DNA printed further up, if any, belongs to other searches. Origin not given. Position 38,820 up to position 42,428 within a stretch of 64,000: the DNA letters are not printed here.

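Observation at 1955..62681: Twenty exact copies of a non-palindromic 12-mer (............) concentrated at gene boundaries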

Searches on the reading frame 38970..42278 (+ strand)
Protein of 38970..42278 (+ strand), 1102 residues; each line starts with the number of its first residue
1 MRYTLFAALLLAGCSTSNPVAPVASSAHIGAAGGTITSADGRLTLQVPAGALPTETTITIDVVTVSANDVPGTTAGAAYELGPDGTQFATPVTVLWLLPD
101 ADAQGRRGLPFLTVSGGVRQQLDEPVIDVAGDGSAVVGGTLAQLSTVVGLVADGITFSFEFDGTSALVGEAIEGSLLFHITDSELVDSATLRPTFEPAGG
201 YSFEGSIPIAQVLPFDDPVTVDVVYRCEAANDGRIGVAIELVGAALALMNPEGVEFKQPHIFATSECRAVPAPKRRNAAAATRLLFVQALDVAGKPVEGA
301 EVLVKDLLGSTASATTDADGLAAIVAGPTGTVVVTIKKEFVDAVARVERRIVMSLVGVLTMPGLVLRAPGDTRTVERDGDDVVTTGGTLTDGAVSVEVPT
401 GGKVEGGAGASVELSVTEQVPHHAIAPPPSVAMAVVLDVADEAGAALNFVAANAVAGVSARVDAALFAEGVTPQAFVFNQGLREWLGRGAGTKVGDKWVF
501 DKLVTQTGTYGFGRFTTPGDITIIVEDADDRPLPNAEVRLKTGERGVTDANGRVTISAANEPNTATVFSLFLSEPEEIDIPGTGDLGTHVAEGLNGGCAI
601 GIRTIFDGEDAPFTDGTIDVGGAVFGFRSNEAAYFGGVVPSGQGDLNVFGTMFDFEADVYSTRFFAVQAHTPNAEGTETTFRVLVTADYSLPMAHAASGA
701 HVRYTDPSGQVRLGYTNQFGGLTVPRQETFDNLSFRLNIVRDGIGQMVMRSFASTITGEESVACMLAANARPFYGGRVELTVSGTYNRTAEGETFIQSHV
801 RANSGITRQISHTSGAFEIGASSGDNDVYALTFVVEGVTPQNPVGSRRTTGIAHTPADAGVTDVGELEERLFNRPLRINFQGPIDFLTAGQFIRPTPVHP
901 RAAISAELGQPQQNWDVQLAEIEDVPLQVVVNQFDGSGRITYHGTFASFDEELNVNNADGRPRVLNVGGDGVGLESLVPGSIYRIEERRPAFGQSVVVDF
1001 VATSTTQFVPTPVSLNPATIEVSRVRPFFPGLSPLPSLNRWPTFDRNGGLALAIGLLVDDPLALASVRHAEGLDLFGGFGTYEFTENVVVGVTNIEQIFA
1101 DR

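Call 7: search_protein_families(library=pfam, proteins=[window:38970-42278:+])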
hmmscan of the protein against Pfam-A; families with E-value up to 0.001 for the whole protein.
window:38970-42278:+ (1102 aa): 5 families
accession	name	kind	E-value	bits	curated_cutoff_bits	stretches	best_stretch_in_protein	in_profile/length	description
PF13620.12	CarboxypepD_reg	-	3.8e-07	30.8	32.3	1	291-339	8-57/82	Carboxypeptidase regulatory-like domain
PF17789.7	MG4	-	0.00015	22.4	24.7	0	518-569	15-70/95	Macroglobulin domain MG4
PF00791.26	ZU5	-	0.00018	22.1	21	0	26-94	2-76/97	ZU5 domain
PF11974.14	bMG3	-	0.00018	21.9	34.9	0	283-327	15-59/103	Bacterial alpha-2-macroglobulin MG3 domain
PF13715.12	CarbopepD_reg_2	-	0.00079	19.8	32.2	0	525-571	6-53/88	CarboxypepD_reg-like domain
